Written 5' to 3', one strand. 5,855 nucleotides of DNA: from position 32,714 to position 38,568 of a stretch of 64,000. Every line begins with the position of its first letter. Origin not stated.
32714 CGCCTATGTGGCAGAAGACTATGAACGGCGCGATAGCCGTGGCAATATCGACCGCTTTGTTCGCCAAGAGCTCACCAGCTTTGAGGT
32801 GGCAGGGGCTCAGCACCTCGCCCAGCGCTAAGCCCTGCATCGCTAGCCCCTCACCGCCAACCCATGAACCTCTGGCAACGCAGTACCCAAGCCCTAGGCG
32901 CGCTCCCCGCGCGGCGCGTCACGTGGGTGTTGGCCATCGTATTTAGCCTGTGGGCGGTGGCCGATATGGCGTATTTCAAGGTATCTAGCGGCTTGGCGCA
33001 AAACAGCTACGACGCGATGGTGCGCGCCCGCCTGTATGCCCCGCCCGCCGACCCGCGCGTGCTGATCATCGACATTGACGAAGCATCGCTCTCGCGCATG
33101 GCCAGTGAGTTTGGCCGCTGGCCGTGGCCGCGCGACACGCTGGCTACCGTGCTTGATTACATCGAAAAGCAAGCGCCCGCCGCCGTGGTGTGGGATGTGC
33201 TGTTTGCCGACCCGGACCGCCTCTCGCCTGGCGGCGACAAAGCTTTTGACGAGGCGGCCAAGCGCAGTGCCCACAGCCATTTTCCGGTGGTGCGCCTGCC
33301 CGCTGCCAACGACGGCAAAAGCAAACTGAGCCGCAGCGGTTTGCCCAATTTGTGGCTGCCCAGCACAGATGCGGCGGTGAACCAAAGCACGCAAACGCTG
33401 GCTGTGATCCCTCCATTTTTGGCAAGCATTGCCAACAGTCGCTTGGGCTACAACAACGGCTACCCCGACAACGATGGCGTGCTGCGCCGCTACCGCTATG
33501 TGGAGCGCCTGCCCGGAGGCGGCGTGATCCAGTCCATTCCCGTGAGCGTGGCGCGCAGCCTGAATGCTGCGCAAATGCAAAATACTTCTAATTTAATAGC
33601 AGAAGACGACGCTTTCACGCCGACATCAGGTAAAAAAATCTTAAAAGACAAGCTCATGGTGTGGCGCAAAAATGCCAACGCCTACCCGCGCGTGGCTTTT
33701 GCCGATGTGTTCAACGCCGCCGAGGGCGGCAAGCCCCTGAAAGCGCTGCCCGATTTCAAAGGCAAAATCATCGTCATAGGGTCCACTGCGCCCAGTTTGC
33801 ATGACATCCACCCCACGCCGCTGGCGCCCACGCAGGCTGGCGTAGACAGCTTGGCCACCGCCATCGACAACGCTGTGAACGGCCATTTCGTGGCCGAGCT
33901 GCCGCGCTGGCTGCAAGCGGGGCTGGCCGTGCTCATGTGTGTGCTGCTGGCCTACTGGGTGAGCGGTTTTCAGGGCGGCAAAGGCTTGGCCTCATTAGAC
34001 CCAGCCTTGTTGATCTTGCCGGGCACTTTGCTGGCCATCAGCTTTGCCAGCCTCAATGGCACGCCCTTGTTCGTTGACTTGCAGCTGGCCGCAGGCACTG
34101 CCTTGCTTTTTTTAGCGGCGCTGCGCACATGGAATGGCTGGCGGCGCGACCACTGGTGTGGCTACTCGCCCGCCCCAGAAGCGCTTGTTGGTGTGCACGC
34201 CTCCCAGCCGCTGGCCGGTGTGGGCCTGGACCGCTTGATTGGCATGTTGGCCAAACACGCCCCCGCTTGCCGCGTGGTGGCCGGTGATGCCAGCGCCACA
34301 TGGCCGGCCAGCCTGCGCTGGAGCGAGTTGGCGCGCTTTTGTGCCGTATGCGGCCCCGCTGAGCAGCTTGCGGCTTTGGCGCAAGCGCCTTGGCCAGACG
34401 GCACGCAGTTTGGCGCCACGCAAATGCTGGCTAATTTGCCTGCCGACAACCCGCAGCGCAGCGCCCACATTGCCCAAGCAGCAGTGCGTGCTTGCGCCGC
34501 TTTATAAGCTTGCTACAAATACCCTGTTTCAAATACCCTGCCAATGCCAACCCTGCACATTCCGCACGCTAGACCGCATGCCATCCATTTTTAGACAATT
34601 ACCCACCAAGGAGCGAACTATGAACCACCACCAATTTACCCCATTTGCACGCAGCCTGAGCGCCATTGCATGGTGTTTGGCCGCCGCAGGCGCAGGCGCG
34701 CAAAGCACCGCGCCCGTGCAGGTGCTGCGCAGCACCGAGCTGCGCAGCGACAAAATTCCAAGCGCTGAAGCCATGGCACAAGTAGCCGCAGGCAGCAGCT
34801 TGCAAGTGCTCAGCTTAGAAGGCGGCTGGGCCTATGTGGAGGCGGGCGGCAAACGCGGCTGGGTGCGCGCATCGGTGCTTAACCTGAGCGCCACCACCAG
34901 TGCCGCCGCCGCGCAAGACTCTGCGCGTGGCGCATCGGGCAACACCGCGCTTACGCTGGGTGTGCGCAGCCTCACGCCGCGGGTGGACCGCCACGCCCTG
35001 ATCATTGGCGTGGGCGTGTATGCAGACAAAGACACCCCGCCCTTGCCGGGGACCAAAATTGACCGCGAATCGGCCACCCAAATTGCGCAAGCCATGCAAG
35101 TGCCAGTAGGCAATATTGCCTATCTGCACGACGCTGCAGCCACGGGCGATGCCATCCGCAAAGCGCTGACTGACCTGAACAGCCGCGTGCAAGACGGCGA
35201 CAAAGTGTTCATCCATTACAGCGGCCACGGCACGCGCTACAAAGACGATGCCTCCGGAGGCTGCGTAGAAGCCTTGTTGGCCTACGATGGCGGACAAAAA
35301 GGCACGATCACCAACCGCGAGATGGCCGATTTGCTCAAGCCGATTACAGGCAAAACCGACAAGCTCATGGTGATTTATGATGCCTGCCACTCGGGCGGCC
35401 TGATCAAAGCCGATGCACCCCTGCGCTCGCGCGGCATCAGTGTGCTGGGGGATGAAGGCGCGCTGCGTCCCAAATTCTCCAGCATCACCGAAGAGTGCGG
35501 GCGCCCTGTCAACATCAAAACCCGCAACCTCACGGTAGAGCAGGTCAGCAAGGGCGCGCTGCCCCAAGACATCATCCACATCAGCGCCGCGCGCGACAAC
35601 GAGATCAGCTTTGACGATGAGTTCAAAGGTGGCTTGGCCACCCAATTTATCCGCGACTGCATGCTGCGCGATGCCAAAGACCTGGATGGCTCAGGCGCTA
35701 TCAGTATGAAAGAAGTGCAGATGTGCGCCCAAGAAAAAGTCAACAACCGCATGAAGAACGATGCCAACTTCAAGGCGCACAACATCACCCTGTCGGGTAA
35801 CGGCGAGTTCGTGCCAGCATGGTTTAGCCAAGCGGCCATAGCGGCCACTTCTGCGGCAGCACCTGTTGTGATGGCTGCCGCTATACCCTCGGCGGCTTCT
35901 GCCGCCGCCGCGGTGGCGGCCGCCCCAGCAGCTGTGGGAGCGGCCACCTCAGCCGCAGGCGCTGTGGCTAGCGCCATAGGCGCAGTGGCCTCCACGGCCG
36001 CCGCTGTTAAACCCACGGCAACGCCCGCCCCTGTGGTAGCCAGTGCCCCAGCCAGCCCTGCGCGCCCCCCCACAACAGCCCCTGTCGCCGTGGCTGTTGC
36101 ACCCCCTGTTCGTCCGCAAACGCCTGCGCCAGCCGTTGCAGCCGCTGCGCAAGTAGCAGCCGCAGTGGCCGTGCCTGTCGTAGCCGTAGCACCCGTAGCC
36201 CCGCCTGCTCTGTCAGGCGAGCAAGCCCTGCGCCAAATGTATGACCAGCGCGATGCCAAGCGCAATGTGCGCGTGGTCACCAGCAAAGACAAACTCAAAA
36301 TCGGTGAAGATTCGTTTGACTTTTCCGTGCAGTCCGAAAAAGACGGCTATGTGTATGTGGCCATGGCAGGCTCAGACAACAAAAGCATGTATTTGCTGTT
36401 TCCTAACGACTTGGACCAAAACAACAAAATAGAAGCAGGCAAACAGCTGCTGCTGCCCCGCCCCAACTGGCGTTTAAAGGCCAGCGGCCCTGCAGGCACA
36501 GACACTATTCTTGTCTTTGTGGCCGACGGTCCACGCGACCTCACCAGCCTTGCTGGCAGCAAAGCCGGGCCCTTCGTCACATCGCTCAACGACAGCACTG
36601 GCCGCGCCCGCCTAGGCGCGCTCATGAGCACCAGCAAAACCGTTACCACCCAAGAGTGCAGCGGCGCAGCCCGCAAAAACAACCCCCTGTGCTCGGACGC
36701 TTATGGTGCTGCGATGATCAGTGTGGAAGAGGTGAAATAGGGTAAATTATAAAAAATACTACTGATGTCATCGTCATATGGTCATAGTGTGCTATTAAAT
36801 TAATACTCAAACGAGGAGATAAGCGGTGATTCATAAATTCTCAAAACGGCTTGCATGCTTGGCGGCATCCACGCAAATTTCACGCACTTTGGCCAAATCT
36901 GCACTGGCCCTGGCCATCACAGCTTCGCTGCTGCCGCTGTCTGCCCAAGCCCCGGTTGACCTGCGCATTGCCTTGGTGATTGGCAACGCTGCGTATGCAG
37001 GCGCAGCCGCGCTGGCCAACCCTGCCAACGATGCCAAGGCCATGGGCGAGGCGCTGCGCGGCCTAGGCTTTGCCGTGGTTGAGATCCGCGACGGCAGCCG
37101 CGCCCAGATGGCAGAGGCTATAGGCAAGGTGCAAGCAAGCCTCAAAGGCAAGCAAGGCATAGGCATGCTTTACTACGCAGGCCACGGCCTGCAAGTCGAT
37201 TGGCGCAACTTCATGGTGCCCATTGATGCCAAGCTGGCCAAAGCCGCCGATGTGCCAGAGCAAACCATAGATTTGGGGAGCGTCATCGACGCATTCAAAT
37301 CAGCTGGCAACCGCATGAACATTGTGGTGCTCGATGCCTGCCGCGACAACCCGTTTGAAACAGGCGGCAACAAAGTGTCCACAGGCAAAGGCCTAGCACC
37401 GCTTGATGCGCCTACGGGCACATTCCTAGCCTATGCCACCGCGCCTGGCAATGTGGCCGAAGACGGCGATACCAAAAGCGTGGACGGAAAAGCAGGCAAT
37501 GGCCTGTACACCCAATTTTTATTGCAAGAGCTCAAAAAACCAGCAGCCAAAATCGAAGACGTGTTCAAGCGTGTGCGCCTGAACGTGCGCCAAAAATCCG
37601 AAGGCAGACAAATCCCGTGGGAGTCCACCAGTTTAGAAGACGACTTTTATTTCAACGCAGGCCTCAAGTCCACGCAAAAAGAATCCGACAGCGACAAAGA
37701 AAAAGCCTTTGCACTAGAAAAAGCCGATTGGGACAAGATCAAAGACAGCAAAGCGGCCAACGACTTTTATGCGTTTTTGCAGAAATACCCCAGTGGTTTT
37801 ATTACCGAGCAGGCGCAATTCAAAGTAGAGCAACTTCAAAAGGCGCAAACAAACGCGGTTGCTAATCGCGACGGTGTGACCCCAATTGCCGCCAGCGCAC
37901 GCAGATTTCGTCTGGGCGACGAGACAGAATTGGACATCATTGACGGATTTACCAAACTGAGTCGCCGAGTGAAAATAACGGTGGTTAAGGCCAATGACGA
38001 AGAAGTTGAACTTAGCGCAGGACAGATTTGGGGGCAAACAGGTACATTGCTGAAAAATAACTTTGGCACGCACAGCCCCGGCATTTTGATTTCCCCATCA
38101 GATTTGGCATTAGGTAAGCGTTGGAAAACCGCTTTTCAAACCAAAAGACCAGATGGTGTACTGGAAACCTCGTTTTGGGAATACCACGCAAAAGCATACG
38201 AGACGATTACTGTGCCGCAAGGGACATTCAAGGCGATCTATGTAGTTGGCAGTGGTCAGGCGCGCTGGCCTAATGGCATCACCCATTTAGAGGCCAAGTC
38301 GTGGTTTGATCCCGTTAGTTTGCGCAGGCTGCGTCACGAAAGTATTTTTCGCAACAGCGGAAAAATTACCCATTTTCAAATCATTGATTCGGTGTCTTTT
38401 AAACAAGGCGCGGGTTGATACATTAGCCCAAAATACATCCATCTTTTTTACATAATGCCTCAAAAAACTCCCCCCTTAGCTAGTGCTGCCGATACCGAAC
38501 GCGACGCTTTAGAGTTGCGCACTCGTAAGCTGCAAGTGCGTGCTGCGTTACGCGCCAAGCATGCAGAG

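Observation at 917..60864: Dispersed ~45-70 bp repeat family (9 copies in 64 kb), mostly pointing into the start of the next gene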

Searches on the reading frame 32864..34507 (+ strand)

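Call 57: search_protein_families(library=pfam, proteins=[window:32864-34507:+], max_evalue=0.001)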
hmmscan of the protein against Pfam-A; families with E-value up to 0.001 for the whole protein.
window:32864-34507:+ (547 aa): 1 family
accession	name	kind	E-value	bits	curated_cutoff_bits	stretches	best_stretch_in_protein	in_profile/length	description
PF05226.16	CHASE2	-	3.4e-47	161.6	26.3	1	34-363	8-255/257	CHASE2 domain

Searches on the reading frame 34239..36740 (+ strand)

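Call 57: search_protein_families(library=pfam, proteins=[window:34239-36740:+], max_evalue=0.001)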
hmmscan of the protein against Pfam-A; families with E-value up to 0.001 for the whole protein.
window:34239-36740:+ (833 aa): 4 families
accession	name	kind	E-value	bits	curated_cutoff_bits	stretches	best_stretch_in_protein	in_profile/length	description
PF00656.27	Peptidase_C14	-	5.8e-22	79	21.4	1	251-503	2-213/233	Caspase domain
PF14326.11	DUF4384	-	7e-17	61.7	27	1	687-762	3-78/81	Domain of unknown function (DUF4384)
PF08239.17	SH3_3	-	1.8e-06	28.5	27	1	168-214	5-53/54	Bacterial SH3 domain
PF18348.7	SH3_16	-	1.8e-05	24.9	25.8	1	174-212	7-47/49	Bacterial dipeptidyl-peptidase Sh3 domain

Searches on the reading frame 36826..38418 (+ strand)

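Call 57: search_protein_families(library=pfam, proteins=[window:36826-38418:+], max_evalue=0.001)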
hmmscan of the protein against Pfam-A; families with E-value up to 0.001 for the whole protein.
window:36826-38418:+ (530 aa): 1 family
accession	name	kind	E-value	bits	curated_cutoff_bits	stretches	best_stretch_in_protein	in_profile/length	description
PF00656.27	Peptidase_C14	-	4.7e-39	134.9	21.4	1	47-275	2-233/233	Caspase domain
